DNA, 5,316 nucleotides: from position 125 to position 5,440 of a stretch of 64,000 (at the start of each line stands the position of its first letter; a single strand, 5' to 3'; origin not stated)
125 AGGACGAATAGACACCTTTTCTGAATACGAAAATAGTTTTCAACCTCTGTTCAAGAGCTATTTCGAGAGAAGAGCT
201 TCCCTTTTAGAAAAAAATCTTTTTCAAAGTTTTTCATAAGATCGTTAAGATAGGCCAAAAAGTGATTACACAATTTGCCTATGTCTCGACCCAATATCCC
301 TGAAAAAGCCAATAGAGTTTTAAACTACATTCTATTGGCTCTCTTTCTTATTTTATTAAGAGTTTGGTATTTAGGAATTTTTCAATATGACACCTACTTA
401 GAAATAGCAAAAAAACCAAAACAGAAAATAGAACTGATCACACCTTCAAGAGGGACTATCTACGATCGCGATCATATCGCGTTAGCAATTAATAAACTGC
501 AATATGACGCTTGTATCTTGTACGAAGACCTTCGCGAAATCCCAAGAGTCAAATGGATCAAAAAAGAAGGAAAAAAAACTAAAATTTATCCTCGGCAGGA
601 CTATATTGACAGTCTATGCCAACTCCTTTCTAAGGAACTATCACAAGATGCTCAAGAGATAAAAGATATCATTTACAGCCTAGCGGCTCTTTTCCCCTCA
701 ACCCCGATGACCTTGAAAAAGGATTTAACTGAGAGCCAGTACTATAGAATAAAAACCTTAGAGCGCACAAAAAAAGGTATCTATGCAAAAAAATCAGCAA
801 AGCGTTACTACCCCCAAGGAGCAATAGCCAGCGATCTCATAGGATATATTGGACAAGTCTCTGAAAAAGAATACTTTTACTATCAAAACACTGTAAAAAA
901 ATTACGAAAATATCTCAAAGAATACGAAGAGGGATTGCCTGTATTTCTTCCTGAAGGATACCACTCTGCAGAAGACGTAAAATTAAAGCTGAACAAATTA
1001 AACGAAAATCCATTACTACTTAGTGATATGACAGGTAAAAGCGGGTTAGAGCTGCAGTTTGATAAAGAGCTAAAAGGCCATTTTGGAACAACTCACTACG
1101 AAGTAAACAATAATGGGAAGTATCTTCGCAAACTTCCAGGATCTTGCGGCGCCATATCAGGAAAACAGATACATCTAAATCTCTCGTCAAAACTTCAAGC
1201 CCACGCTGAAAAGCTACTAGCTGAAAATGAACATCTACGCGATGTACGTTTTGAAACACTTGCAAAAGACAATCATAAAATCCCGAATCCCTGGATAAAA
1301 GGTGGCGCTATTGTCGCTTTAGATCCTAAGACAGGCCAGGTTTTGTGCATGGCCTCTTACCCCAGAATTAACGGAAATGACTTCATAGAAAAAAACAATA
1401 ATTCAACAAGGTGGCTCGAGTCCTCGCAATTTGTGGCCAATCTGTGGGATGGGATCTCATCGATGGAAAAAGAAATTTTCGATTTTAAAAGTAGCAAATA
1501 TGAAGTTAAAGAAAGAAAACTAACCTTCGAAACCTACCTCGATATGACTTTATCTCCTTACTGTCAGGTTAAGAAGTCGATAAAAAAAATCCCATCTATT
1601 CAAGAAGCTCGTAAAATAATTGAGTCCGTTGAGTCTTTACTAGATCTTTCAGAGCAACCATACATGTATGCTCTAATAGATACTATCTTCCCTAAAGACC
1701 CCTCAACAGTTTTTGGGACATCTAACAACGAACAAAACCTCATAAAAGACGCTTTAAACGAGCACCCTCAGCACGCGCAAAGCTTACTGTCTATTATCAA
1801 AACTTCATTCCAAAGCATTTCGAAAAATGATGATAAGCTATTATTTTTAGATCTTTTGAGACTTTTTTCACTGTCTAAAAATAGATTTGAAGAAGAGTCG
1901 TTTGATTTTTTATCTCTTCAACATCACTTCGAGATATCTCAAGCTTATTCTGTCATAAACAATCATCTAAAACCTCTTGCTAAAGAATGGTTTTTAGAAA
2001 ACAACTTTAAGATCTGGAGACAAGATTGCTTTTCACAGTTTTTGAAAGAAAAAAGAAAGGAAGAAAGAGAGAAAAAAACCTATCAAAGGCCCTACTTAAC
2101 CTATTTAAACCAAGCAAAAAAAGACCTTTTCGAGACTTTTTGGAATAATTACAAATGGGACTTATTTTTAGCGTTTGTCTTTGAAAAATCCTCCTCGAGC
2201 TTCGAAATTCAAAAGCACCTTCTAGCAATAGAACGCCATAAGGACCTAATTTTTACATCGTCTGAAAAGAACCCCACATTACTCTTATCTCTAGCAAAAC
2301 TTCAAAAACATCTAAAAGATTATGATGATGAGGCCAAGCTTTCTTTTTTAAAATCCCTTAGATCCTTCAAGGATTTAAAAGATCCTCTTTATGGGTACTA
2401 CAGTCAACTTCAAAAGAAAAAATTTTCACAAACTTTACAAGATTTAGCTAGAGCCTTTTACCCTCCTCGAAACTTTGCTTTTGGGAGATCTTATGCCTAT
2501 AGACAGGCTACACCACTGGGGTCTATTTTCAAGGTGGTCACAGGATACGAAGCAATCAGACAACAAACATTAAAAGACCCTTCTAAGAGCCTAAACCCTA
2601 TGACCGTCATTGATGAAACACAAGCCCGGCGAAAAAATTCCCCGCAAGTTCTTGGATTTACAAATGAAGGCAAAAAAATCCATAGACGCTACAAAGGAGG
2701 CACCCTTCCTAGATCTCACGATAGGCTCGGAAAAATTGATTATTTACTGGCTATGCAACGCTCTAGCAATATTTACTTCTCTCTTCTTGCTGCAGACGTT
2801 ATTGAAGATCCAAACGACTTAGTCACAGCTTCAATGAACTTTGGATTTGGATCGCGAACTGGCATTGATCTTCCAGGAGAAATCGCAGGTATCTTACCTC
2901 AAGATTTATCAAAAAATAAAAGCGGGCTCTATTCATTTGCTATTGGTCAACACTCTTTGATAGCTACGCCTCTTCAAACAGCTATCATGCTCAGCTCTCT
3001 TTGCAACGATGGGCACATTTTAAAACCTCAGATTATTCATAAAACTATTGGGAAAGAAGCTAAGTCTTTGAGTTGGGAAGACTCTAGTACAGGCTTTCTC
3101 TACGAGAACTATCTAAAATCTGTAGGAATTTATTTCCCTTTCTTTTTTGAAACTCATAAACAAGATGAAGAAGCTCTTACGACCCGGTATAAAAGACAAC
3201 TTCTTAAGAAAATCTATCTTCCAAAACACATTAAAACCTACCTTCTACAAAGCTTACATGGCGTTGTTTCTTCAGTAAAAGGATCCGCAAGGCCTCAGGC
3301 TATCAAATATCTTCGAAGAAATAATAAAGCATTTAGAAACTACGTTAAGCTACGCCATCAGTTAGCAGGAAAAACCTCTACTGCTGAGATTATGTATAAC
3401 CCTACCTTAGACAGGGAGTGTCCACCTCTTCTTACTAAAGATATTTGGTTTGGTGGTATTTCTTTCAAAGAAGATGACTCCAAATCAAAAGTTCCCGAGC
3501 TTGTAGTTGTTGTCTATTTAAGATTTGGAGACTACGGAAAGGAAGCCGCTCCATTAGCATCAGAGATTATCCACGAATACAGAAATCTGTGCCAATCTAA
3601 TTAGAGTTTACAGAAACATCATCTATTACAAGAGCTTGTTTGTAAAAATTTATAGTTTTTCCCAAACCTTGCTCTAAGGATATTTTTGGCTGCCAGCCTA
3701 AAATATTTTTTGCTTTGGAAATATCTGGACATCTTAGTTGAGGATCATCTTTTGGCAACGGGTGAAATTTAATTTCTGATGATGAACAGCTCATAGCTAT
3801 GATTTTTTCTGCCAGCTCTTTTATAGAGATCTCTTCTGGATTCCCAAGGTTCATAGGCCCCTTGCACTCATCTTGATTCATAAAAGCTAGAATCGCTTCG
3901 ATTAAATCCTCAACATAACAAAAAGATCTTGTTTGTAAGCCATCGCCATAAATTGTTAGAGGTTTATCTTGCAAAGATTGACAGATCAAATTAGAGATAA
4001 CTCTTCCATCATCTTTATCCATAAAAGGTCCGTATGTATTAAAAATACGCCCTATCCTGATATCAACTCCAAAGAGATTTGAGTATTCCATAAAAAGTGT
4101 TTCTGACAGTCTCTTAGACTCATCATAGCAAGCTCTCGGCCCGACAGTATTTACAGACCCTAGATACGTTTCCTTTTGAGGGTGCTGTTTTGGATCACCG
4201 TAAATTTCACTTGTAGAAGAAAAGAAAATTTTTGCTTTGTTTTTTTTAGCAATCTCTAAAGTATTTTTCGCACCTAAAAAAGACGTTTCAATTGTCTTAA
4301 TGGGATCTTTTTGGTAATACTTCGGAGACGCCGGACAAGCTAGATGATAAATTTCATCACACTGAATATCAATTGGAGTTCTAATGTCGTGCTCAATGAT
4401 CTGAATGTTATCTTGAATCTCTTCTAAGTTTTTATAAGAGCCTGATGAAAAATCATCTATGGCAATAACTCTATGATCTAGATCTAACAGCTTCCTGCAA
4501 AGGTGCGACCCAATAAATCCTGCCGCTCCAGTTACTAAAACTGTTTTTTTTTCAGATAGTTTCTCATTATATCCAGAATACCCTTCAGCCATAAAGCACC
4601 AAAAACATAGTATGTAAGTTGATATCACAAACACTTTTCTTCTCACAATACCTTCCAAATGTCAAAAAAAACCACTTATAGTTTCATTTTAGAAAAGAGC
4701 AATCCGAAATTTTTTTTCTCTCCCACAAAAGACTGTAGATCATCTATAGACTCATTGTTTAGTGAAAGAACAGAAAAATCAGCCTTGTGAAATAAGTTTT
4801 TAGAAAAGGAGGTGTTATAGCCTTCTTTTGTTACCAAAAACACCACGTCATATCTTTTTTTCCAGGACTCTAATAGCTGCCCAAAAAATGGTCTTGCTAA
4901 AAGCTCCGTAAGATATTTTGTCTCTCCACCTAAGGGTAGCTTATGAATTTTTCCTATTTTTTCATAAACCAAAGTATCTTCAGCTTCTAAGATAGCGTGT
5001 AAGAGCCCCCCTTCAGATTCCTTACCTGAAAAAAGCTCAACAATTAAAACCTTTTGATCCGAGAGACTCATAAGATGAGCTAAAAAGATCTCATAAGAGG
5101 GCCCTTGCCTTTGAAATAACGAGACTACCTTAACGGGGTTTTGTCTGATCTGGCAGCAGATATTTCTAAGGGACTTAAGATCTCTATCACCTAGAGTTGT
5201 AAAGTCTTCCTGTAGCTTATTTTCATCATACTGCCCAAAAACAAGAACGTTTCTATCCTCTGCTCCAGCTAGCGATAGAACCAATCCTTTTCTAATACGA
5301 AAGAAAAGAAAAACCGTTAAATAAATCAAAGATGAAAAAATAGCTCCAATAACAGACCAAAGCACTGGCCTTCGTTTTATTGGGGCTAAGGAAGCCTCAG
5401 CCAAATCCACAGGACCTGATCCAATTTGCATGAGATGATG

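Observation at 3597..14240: GlgA-GlgB fusion heads a co-directional cluster with Wza-like and Wzc-like export proteins: candidate alpha-glucan export module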

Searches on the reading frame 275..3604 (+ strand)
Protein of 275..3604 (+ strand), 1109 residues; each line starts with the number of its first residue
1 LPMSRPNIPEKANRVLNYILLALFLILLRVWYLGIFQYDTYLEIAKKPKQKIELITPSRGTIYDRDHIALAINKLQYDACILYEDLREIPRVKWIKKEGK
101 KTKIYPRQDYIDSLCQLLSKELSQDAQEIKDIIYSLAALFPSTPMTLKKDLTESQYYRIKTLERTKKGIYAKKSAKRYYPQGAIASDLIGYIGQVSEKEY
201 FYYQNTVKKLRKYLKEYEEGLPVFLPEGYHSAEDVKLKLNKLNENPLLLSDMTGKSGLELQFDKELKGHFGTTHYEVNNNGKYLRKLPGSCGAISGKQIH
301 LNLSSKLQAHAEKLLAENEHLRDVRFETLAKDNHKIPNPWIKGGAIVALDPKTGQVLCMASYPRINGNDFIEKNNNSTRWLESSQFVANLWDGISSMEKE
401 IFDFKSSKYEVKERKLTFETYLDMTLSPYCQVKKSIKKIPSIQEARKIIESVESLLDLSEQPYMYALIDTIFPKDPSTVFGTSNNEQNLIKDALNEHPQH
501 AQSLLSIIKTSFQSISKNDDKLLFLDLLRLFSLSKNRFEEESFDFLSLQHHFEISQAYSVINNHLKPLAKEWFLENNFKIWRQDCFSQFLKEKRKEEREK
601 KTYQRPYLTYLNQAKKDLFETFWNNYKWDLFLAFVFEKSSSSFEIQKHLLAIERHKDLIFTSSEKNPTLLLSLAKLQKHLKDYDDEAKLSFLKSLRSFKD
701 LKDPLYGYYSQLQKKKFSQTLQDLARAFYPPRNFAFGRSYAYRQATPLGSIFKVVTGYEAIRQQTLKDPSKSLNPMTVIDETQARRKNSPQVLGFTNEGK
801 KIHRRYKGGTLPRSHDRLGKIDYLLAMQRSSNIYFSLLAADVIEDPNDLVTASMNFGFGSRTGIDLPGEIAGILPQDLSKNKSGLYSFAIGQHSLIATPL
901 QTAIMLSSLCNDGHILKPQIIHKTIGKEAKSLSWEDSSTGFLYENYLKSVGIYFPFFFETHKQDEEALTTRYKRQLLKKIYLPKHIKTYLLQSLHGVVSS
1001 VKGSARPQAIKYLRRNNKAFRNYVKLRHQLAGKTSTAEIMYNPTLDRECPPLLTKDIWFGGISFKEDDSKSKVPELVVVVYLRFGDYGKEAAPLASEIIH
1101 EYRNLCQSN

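Call 3: search_protein_families(library=pfam, proteins=[window:275-3604:+], max_evalue=0.01)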
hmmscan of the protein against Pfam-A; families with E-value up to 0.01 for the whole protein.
window:275-3604:+ (1109 aa): 2 families
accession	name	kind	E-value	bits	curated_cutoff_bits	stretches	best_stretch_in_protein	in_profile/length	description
PF03717.20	PBP_dimer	-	7.2e-34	118.2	24.4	2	55-206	2-137/180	Penicillin-binding Protein dimerisation domain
PF00905.27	Transpeptidase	-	2.5e-26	93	22.1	1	806-1065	79-267/299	Penicillin binding protein transpeptidase domain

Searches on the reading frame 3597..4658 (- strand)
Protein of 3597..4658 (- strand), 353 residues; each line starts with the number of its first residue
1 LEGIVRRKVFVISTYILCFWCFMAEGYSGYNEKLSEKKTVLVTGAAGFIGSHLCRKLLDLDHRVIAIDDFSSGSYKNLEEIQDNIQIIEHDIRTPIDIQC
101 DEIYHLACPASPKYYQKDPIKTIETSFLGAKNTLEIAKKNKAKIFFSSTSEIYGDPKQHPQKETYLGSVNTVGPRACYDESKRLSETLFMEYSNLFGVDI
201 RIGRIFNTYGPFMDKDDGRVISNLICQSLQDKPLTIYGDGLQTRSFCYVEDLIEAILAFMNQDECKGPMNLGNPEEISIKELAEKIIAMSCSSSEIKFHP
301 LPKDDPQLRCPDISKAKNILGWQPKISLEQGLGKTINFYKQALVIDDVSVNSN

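Call 3: search_protein_families(library=pfam, proteins=[window:3597-4658:-], max_evalue=0.01)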
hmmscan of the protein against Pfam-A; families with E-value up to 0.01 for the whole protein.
window:3597-4658:- (353 aa): 8 families
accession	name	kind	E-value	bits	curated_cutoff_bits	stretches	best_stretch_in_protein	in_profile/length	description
PF16363.11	GDP_Man_Dehyd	-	1.7e-54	186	27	1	41-334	1-331/332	GDP-mannose 4,6 dehydratase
PF01370.27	Epimerase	-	6.1e-52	176.9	20.9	1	40-272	1-240/240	NAD dependent epimerase/dehydratase family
PF01073.25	3Beta_HSD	-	3.7e-11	43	22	1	41-261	1-231/280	3-beta hydroxysteroid dehydrogenase/isomerase family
PF02719.21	Polysacc_synt_2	-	1e-09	38.5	20.2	1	40-145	1-123/293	Polysaccharide biosynthesis protein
PF04321.23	RmlD_sub_bind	-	1.6e-08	34.4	27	1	39-294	2-235/287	RmlD substrate binding domain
PF07993.18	NAD_binding_4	-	9.4e-08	32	20.1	0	99-205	88-207/258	Male sterility protein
PF00106.31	adh_short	-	0.00015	21.7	26.6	1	38-95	1-61/195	short chain dehydrogenase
PF05368.20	NmrA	-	0.0032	17.5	27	1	36-67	1-32/298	NmrA-like family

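Call 8: search_protein_families(library=ncbifam, proteins=[window:3597-4658:-], max_evalue=0.01)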
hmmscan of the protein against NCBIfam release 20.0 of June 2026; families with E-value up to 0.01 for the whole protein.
window:3597-4658:- (353 aa): 40 families (the best 25 are shown)
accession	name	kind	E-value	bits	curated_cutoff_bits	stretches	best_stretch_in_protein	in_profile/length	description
TIGR01181.1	dTDP_gluc_dehyt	equivalog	8.1e-39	133.6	365.1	1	40-341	2-313/321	dTDP-glucose 4,6-dehydratase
TIGR04180.1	EDH_00030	hypoth_equivalog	3.1e-37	128.2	475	1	40-326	1-296/297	NAD-dependent 4,6-dehydratase LegB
NF008872.0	PRK11908.1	equivalog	3e-35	121.9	294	1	38-345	2-341/349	bifunctional UDP-4-keto-pentose/UDP-xylose synthase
NF005998.1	PRK08125.1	equivalog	7.5e-33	113.8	777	1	34-339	312-649/649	bifunctional UDP-4-amino-4-deoxy-L-arabinose formyltransferase/UDP-glucuronic acid oxidase ArnA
TIGR01179.1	galE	equivalog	3.7e-32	111.5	262.3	1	40-336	2-322/332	UDP-glucose 4-epimerase GalE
NF011728.1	PRK15181.1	equivalog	1.7e-24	86.5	760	1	37-340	15-338/348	Vi polysaccharide biosynthesis UDP-N-acetylglucosaminuronic acid C-4 epimerase TviC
TIGR02197.1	heptose_epim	equivalog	4.1e-24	85.3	274.6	1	40-339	1-313/316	ADP-glyceromanno-heptose 6-epimerase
NF007490.0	PRK10084.1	subfamily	2.5e-22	79.4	649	1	40-341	3-336/361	dTDP-glucose 4,6-dehydratase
NF007582.0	PRK10217.1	equivalog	1.3e-21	77.2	698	1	38-340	2-332/355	dTDP-glucose 4,6-dehydratase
NF047922.1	GDPFucSynFcl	equivalog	8e-19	68.2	500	1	37-340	2-302/308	GDP-L-fucose synthase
TIGR02622.1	CDP_4_6_dhtase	equivalog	6.4e-15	55.1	278.45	1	36-343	3-334/352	CDP-glucose 4,6-dehydratase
TIGR01777.1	yfcH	hypoth_equivalog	1.5e-14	54.2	207.35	1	40-287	1-238/292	TIGR01777 family oxidoreductase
NF007956.0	PRK10675.1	subfamily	2.6e-13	49.8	394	1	39-331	2-321/338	UDP-glucose 4-epimerase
TIGR01472.1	gmd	equivalog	3e-12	46.4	415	1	41-286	4-264/342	GDP-mannose 4,6-dehydratase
NF041015.1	UDPsulfquin_syn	equivalog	5e-11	42.2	575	1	215-290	233-310/384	UDP-sulfoquinovose synthase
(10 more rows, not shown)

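Call 29: search_solved_structures(query=window:3597-4592:-, max_evalue=1e-20)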
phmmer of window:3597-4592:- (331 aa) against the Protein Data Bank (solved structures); distinct sequences matched with E-value up to 1e-20: 56.
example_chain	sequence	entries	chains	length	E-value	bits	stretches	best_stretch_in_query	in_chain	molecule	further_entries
2b69_A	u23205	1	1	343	1.8e-101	342.9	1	7-321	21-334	UDP-glucuronate decarboxylase 1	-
4gll_A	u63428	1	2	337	5.4e-101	341.4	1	14-321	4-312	UDP-glucuronic acid decarboxylase 1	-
4m55_A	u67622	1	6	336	3e-100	338.9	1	14-321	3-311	UDP-glucuronic acid decarboxylase 1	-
4lk3_A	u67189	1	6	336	4.1e-100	338.5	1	14-321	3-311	UDP-glucuronic acid decarboxylase 1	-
6bwl_A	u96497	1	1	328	4.8e-37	131.2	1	18-319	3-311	Pal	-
7ys8_A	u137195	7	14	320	9.8e-37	130.2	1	18-319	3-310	UDP-glucose 4-epimerase | UDP-glucose 4-epimerase along with EC 5.1.3.2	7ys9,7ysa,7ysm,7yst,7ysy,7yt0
4zrm_A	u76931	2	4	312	9.3e-35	123.7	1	17-321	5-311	UDP-glucose 4-epimerase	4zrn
6zl6_A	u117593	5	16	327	1.4e-34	123.1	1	18-320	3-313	Epimerase domain-containing protein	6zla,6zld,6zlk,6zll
6zlj_A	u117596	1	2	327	4.6e-34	121.5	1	18-320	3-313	Epimerase domain-containing protein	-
8vr2_A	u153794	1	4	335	2.5e-33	119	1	14-317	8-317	NAD-dependent epimerase/dehydratase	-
2c5e_A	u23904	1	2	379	2.9e-33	118.8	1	13-320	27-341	GDP-MANNOSE-3', 5'-EPIMERASE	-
2c59_A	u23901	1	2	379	5.1e-33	118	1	13-320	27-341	GDP-MANNOSE-3', 5'-EPIMERASE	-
2c54_A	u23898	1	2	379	1.2e-32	116.7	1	13-320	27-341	GDP-MANNOSE-3', 5'-EPIMERASE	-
2c5a_A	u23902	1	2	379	1.8e-32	116.2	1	13-320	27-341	GDP-MANNOSE-3', 5'-EPIMERASE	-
8sg0_A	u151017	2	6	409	8.9e-32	113.9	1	13-320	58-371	GDP-mannose 3,5-epimerase | GDP-mannose 3,5 epimerase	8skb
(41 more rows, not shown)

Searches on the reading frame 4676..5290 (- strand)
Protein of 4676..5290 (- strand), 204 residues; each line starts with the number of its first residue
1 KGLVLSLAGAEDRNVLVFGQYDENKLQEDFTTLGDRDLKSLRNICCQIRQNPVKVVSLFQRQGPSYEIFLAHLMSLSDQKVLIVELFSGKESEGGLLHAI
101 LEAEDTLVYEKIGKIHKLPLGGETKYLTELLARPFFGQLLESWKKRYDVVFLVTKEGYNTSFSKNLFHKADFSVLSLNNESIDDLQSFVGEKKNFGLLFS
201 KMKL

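Call 38: search_protein_families(library=pfam, proteins=[window:4676-5290:-], max_evalue=10)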
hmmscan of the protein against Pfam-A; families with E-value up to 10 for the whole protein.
window:4676-5290:- (204 aa): 0 families
